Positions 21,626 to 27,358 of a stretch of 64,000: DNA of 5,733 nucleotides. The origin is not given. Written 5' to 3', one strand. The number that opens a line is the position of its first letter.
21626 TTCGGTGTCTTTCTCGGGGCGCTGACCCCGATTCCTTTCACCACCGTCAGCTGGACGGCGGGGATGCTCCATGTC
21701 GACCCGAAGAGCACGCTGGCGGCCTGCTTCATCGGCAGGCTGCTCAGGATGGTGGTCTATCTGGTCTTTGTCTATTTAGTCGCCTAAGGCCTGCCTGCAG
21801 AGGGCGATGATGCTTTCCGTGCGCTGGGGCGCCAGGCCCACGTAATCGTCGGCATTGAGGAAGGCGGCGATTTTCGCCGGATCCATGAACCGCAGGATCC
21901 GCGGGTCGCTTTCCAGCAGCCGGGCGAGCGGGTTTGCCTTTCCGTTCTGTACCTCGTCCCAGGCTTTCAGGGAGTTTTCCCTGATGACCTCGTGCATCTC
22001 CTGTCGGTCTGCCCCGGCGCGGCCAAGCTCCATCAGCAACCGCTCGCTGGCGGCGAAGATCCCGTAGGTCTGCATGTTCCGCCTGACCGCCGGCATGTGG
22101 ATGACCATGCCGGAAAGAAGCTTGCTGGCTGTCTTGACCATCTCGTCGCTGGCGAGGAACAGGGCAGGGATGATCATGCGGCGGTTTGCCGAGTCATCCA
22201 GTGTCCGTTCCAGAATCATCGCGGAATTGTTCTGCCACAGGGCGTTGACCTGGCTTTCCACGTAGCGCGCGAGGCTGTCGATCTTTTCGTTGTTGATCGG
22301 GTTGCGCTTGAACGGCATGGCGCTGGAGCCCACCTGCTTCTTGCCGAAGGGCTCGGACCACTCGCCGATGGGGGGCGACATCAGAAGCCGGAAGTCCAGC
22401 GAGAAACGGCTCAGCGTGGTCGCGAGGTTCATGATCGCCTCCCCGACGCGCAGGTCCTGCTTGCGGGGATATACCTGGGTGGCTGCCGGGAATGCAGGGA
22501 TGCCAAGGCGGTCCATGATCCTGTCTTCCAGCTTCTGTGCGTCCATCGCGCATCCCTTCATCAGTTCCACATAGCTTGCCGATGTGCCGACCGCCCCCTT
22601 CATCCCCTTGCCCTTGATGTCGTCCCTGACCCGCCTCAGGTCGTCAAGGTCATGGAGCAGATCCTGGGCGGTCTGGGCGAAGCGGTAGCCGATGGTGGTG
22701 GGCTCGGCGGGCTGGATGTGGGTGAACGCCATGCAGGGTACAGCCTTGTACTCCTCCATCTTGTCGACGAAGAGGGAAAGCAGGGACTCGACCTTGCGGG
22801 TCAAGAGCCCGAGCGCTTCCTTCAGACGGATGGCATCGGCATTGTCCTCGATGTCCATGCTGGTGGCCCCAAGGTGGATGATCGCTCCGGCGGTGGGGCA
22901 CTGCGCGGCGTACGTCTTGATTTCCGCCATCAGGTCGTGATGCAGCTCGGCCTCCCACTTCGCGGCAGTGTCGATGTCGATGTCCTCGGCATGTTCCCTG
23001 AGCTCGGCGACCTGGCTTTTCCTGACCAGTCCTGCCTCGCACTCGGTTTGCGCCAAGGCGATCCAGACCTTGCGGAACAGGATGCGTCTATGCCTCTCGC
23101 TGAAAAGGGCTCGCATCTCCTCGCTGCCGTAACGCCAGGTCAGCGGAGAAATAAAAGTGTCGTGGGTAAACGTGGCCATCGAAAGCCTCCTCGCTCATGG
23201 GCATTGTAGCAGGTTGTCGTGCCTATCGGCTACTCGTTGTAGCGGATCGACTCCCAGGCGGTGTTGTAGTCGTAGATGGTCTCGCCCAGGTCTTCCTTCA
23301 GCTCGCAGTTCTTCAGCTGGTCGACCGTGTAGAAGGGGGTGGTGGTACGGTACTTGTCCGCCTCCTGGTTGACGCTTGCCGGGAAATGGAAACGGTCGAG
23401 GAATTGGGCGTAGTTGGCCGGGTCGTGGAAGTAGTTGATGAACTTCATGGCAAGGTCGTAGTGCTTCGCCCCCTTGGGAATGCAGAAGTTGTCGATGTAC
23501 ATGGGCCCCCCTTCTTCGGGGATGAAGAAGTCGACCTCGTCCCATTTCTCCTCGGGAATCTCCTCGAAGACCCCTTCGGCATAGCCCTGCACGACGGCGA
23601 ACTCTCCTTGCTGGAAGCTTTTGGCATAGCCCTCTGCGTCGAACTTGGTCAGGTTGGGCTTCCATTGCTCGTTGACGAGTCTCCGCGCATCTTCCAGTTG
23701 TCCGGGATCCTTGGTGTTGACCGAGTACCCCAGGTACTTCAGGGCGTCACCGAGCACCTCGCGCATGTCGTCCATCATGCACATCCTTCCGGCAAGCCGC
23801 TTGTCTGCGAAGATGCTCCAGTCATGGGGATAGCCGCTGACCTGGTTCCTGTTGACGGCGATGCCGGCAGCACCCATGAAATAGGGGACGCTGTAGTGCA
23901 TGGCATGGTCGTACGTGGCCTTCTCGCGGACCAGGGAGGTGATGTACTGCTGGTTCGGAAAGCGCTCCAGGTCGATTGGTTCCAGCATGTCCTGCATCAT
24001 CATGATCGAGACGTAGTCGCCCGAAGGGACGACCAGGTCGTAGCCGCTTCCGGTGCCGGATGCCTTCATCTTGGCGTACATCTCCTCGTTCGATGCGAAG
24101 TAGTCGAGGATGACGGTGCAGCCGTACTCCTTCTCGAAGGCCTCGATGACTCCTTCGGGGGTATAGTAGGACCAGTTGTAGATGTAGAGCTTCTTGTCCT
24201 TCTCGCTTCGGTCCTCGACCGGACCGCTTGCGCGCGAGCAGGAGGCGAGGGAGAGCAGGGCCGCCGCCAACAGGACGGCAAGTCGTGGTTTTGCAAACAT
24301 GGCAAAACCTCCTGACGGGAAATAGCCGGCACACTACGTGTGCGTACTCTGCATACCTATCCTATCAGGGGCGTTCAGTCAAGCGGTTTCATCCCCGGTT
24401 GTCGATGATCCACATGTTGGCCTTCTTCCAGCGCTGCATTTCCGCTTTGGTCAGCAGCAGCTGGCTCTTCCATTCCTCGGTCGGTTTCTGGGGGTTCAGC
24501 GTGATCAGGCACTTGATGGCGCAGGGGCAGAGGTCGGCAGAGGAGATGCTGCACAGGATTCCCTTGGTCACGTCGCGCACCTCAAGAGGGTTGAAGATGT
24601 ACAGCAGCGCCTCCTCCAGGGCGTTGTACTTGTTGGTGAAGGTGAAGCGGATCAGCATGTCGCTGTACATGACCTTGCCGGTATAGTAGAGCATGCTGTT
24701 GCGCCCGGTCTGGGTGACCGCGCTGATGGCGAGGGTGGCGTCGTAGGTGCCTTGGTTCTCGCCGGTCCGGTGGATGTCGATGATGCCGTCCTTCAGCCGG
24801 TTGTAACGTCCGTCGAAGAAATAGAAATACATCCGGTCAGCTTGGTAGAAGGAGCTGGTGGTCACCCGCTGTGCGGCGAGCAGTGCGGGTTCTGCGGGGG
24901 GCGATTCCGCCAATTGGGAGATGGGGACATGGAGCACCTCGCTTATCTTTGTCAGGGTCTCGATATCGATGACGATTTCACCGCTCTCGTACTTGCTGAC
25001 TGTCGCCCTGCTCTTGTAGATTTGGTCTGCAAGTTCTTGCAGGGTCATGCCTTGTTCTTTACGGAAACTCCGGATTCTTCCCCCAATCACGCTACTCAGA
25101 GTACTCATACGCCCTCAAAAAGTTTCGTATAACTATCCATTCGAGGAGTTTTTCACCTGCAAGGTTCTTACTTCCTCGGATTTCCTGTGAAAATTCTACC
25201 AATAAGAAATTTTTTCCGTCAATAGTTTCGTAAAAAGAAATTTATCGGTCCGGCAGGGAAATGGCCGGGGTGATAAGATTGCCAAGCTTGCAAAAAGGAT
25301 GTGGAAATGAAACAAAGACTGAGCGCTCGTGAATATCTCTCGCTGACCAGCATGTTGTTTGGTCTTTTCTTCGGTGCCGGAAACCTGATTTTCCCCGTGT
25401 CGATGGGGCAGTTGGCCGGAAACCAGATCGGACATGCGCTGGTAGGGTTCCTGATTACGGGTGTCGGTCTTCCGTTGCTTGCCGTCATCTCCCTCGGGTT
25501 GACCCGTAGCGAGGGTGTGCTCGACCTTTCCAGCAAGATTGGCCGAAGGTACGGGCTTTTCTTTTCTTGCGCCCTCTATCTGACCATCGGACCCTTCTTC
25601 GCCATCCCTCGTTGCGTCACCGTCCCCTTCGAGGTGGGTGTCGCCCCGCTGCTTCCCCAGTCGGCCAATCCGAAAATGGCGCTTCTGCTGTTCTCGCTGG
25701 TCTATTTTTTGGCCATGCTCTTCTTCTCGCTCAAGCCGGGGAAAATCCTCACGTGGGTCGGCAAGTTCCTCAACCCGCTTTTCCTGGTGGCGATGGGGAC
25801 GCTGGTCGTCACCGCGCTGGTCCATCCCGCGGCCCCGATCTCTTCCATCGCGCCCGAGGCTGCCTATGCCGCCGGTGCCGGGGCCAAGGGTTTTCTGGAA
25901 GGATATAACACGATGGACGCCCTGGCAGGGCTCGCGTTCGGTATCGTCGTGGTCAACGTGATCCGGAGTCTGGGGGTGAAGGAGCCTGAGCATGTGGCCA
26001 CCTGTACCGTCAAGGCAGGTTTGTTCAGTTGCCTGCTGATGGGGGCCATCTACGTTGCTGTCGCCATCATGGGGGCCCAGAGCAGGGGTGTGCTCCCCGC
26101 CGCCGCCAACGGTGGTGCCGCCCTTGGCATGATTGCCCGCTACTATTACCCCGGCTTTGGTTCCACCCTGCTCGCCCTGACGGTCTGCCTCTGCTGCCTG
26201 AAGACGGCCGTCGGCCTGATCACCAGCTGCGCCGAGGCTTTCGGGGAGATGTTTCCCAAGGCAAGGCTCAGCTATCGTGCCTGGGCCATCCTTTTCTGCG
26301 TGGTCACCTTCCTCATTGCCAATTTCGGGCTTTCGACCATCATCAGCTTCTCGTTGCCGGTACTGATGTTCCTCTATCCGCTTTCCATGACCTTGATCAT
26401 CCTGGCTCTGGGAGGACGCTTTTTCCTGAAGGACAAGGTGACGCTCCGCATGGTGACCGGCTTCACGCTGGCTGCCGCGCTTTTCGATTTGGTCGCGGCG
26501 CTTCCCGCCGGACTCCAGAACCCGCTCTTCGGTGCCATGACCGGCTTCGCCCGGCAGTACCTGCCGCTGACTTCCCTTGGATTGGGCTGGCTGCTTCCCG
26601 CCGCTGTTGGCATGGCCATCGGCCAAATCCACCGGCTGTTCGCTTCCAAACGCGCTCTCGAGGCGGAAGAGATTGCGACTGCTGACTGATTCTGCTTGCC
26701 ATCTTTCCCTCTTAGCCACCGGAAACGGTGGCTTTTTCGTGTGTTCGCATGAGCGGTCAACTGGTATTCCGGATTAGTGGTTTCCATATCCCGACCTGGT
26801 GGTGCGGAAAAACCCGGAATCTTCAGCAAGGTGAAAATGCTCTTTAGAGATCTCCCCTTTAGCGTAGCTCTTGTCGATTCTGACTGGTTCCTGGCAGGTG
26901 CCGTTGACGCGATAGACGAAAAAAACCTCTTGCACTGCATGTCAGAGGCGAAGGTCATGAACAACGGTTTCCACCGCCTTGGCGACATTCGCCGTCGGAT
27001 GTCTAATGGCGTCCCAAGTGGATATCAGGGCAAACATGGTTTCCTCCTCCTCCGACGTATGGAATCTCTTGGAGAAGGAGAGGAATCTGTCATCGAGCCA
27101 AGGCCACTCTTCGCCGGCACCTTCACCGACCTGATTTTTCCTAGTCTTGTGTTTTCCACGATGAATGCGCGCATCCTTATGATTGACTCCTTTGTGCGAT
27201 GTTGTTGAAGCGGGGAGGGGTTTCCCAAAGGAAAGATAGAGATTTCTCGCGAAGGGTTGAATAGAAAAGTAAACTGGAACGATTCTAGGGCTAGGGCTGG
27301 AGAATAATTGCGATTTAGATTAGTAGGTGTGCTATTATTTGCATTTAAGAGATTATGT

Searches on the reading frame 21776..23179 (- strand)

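Call 16: search_protein_families(library=ncbifam, proteins=[window:21776-23179:-], max_evalue=0.00001)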
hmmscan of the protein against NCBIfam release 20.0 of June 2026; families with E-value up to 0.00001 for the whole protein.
window:21776-23179:- (467 aa): 13 families
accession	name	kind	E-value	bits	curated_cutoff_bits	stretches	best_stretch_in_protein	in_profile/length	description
TIGR00928.1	purB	equivalog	5.2e-111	371.5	326.2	1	14-457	2-435/436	adenylosuccinate lyase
NF006500.1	PRK08937.2-4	subfamily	1.9e-56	191.8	626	1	16-459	13-444/448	adenylosuccinate lyase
NF052536.2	CoM_syn_XcbD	exception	9.5e-45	153.1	600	1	17-453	14-438/443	3-sulfopropionylcysteine synthase XcbD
NF006554.0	PRK09053.1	equivalog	7.5e-40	137.1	595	1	17-461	13-448/453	3-carboxy-cis,cis-muconate cycloisomerase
TIGR02426.1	protocat_pcaB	equivalog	7.5e-38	130.3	355.75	1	18-358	7-338/338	3-carboxy-cis,cis-muconate cycloisomerase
NF006764.0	PRK09285.1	equivalog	2e-32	112.2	446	1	6-354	5-367/456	adenylosuccinate lyase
NF004631.0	PRK05975.1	equivalog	5.1e-26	91.5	371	1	17-356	15-343/352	3-carboxy-cis,cis-muconate cycloisomerase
NF052556.1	NtrsucLyaStm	equivalog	9.5e-25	87.4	650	1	41-453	46-459/466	nitrosuccinate lyase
NF008909.0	PRK12273.1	subfamily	5.8e-14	51.8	510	1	121-308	157-343/474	aspartate ammonia-lyase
NF002563.0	PRK02186.1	subfamily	4.1e-11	41.9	625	1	48-373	454-772/890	argininosuccinate lyase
TIGR00839.1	aspA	equivalog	5.2e-11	42.2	681.2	1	117-304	148-334/468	aspartate ammonia-lyase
NF011092.0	PRK14515.1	subfamily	2.4e-07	30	876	1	115-308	155-347/479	aspartate ammonia-lyase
TIGR00979.1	fumC_II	equivalog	4.2e-07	29.1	664.75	1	127-307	158-337/458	class II fumarate hydratase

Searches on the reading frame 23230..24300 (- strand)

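Call 16: search_protein_families(library=ncbifam, proteins=[window:23230-24300:-], max_evalue=0.00001)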
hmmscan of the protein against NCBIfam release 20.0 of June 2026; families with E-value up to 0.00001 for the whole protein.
window:23230-24300:- (356 aa): 4 families
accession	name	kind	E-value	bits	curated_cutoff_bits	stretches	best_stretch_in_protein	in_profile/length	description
NF007048.0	PRK09501.1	equivalog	9.4e-50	169.4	582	1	10-346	8-338/348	spermidine/putrescine ABC transporter substrate-binding protein PotD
NF007962.0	PRK10682.1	equivalog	7.3e-35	120.6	636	1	29-314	23-321/370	spermidine/putrescine ABC transporter substrate-binding protein PotF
NF043073.1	MMSYN1_0195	equivalog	1.3e-14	53.4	1250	1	38-119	600-677/1021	spermidine/putrescine ABC transporter permease/substrate-binding protein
NF041888.1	ABC_SBP_YdcS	equivalog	5.3e-13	48.5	725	1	19-170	15-171/379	putative ABC transporter substrate-binding protein YdcS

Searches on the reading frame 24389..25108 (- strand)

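Call 16: search_protein_families(library=ncbifam, proteins=[window:24389-25108:-], max_evalue=0.00001)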
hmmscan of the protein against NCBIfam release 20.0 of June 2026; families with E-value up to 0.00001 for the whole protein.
window:24389-25108:- (239 aa): 6 families
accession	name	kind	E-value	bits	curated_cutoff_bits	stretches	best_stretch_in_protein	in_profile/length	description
NF047948.1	male_kill_WMK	equivalog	3.4e-09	36.6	300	1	7-67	5-65/300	WO male-killing family protein Wmk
NF003162.0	PRK04140.1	equivalog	3.7e-09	36.1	263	1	9-65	128-184/317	transcriptional regulator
NF041951.1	phage_RstR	subfamily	9.3e-09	35.5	80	1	9-68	4-63/108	RstR family transcriptional repressor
TIGR00270.2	TIGR00270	equivalog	1.7e-07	31.2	110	1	11-68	79-136/159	multiprotein bridging factor aMBF1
NF006015.0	PRK08154.1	subfamily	5.8e-07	29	204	1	6-71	29-94/314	anaerobic benzoate catabolism transcriptional regulator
NF041677.1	trans_regClgR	equivalog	6.7e-06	26.2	170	1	4-67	5-68/113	transcriptional regulator ClgR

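Call 19: search_protein_families(library=pfam, proteins=[window:24389-25108:-], max_evalue=0.01)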
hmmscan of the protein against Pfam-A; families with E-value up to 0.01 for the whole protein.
window:24389-25108:- (239 aa): 4 families
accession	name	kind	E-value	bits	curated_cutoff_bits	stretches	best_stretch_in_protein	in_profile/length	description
PF01381.28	HTH_3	-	1.6e-15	57.3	23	1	12-65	1-54/55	Helix-turn-helix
PF13560.12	HTH_31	-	1.8e-08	35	27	1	8-67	2-62/64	Helix-turn-helix domain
PF13443.12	HTH_26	-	8.1e-08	32.8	22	1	11-69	1-60/63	Cro/C1-type HTH DNA-binding domain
PF12844.13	HTH_19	-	1.6e-07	31.6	30.2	1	9-65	1-57/64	Helix-turn-helix domain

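Call 68: search_protein_families(library=padloc, proteins=[window:24389-25105:-], max_evalue=0.01)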
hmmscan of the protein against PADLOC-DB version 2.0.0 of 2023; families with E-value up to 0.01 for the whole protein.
window:24389-25105:- (238 aa): 23 families
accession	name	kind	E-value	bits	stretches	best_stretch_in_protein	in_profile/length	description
PDLC02926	HTH_VI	-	2.8e-10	38.3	1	7-65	2-60/92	-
PDLC03954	RmrA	-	3.8e-10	37.2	1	3-67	7-71/380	-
PDLC03947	RmrA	-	1.2e-09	35.5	1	4-66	9-71/383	-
PDLC03951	RmrA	-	3.1e-09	34.3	1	8-70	10-72/400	-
PDLC03944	RmrA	-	3.6e-09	34.2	1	7-67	7-67/384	-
PDLC03952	RmrA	-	7.6e-09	32.9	1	6-67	22-83/395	-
PDLC03949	RmrA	-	2.8e-07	27.8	1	10-73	6-69/363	-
PDLC04142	capH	-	3e-07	29.5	1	7-91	7-74/103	capH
PDLC04775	PDC-M69A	-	4.6e-07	28.3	1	6-67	7-68/113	-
PDLC04760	PDC-M64C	-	4.8e-07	28.1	1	7-67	27-87/93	-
PDLC03948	RmrA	-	5.9e-06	23.4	1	6-65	8-67/397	-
PDLC04758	PDC-M64B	-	8.1e-06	24.3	1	7-64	31-88/123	-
PDLC03665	Control_protein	-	1.4e-05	23.3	1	7-67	9-70/77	control protein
PDLC04762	PDC-M64C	-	2e-05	22.6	1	3-67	24-88/97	-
PDLC03946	RmrA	-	2.6e-05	21.2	1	10-71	6-67/357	-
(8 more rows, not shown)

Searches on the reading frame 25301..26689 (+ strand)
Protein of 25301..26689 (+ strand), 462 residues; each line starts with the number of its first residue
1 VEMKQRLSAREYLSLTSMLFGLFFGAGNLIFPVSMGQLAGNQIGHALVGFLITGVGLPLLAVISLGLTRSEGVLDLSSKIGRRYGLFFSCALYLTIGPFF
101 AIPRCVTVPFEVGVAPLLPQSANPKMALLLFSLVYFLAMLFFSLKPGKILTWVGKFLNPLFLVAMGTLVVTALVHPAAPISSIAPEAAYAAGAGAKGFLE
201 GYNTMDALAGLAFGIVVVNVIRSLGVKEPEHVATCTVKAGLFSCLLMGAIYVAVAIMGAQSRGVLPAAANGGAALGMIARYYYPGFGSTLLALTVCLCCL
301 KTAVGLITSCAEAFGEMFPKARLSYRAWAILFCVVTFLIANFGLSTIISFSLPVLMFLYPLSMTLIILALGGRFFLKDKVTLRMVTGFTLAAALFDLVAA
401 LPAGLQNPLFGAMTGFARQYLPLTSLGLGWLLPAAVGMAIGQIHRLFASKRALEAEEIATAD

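Call 16: search_protein_families(library=ncbifam, proteins=[window:25301-26689:+], max_evalue=0.00001)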
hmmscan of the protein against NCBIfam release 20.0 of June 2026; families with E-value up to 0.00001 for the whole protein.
window:25301-26689:+ (462 aa): 2 families
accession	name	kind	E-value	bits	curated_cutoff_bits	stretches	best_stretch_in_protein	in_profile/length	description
TIGR00796.1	livcs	equivalog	3e-125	418.4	243.4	1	17-433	2-405/405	branched-chain amino acid transport system II carrier protein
NF011962.0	PRK15433.1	equivalog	5.5e-86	289.4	790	1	3-443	1-425/439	branched-chain amino acid transporter carrier protein BrnQ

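Call 20: find_related_loci(query=window:25301-26686:+, collection=genome_contigs, flank=10000)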
Query window:25301-26686:+ (462 aa) in genome_contigs; peptide patterns used: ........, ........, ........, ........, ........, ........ (x = any residue, [..] = any of these).
600 stretches matched a pattern (row limit reached: there are more); 577 encode a relative of the query (tblastn E <= 1e-3); the best 80 are kept; 80 distinct loci.
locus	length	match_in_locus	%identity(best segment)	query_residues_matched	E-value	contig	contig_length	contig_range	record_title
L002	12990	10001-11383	96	2-462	0e+0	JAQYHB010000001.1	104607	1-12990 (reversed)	MAG: Spirochaetales bacterium isolate SUG1938 k141_367, whole genome shotgun sequence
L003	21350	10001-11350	74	3-451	0e+0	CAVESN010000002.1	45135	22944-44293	Bacteroides uniformis isolate H07647-L1_cleanbin_000034 genome assembly, contig: Spades_H07647-L1_contig_420, whole geno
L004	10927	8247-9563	60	3-443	1e-168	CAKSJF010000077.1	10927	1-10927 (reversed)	MAG: uncultured Clostridia bacterium isolate REFINED_METABAT215_TOP10_CONTIGS_1500_ASSEMBLY_K77_MERGED__Hadza_MoBio_hadz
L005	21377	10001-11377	61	3-458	2e-167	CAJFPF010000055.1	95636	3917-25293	uncultured Anaerotruncus sp. isolate Coassembly_mag_63 genome assembly, contig: MAGpy_11413_min2k_bin_63_fak87_958818, w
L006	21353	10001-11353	61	2-452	4e-164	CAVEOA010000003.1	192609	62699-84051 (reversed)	Alloprevotella sp. isolate G02620-L1_cleanbin_000015 genome assembly, contig: Spades_G02620-L1_contig_16, whole genome s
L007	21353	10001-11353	60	2-452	7e-164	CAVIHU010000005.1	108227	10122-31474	Bacteroidaceae bacterium isolate H07676-L1_cleanbin_000020 genome assembly, contig: Spades_H07676-L1_contig_72, whole ge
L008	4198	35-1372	58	5-451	7e-168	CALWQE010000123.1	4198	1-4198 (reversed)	MAG: uncultured Lachnospiraceae bacterium isolate E09__bin63 genome assembly, contig: E09__k127_1318835, whole genome sh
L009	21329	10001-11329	58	3-445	2e-162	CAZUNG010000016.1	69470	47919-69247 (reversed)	MAG TPA_asm: uncultured Ruminococcus sp. isolate SRP239243_co1_79 genome assembly, contig: NODE_404_length_69470_cov_21.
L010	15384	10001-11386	57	1-462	5e-162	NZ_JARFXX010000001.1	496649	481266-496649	Neopoerus faecalis strain CMD_1836 LM_D8_4-BHI_SB-7_1_NODE_1_length_496649, whole genome shotgun sequence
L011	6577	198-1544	56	2-451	4e-161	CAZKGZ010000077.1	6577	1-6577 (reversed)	MAG TPA_asm: uncultured Oscillospiraceae bacterium isolate binchicken_co323_274 genome assembly, contig: NODE_13616_leng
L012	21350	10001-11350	58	3-452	2e-160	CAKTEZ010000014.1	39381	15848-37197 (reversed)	MAG: uncultured Oscillospiraceae bacterium isolate REFINED_METABAT215_TOP10_CONTIGS_1500_ASSEMBLY_K77_MERGED__Hadza_MoBi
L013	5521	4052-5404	61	3-452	5e-162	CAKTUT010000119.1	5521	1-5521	MAG: uncultured Oscillospiraceae bacterium isolate REFINED_METABAT215_TOP10_CONTIGS_1500_ASSEMBLY_K77_MERGED__Hadza_MoBi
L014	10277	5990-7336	56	3-451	2e-159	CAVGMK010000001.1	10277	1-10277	Oscillospiraceae bacterium isolate SRR8978449_cleanbin_000002 genome assembly, contig: Spades_SRR8978449_contig_325, who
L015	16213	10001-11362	56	3-458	4e-159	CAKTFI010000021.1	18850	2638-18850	MAG: uncultured Christensenellaceae bacterium isolate REFINED_METABAT215_TOP10_CONTIGS_1500_ASSEMBLY_K77_MERGED__Hadza_M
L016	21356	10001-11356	55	3-455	2e-158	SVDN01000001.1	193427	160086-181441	MAG: Lachnospiraceae bacterium isolate SIG281 NODE_102_length_193427_cov_6.335919, whole genome shotgun sequence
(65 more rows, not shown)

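Call 87: find_related_loci(query=window:25301-26686:+, collection=metagenome_contigs, flank=10000)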
Query window:25301-26686:+ (462 aa) in metagenome_contigs; peptide patterns used: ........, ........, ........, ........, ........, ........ (x = any residue, [..] = any of these).
600 stretches matched a pattern (row limit reached: there are more); 552 encode a relative of the query (tblastn E <= 1e-3); the best 80 are kept; 80 distinct loci.
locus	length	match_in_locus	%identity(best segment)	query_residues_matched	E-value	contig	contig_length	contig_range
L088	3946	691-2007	59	3-441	3e-173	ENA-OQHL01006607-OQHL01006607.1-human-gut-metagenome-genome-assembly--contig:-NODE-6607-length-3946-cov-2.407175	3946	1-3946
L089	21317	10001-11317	59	3-441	8e-167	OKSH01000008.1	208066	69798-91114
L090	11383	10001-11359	59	1-451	4e-164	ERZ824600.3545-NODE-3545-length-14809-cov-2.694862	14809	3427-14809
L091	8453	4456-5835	57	3-462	4e-161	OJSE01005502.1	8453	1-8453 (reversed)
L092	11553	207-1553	57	2-451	1e-159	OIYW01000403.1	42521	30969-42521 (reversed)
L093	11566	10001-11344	57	2-451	2e-159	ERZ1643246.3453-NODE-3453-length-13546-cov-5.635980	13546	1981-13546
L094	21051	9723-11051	60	3-445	7e-158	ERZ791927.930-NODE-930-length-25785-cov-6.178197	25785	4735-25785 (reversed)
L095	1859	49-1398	58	3-452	8e-171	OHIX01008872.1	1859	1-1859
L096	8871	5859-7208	59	3-452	4e-157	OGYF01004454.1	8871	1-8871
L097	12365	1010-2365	59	1-452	5e-157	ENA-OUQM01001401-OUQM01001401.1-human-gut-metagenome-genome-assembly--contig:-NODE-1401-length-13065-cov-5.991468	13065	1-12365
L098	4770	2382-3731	57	5-456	6e-160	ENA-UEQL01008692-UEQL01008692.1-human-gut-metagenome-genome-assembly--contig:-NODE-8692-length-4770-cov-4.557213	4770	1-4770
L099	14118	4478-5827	59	3-452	9e-157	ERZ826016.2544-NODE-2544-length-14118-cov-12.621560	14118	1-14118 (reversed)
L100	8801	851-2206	56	2-454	5e-157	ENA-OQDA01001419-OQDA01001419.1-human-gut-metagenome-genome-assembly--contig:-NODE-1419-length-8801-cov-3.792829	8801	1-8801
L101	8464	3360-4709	59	3-452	4e-157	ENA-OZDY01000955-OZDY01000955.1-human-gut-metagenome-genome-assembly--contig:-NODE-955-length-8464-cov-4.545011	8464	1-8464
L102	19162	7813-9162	59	3-452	6e-157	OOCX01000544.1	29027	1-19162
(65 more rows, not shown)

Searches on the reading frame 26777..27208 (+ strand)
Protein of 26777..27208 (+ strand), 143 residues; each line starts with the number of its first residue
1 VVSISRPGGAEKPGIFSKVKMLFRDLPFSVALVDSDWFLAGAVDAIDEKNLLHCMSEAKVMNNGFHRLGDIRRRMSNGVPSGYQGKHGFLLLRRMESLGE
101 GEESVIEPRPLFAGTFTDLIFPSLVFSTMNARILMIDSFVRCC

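Call 16: search_protein_families(library=ncbifam, proteins=[window:26777-27208:+], max_evalue=0.00001)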
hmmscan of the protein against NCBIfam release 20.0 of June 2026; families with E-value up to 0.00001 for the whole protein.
window:26777-27208:+ (143 aa): 0 families

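Call 19: search_protein_families(library=pfam, proteins=[window:26777-27208:+], max_evalue=0.01)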
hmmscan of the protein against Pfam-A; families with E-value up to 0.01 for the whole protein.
window:26777-27208:+ (143 aa): 0 families

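Call 68: search_protein_families(library=padloc, proteins=[window:26777-27205:+], max_evalue=0.01)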
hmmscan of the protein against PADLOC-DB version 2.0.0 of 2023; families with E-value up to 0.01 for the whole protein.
window:26777-27205:+ (143 aa): 0 families
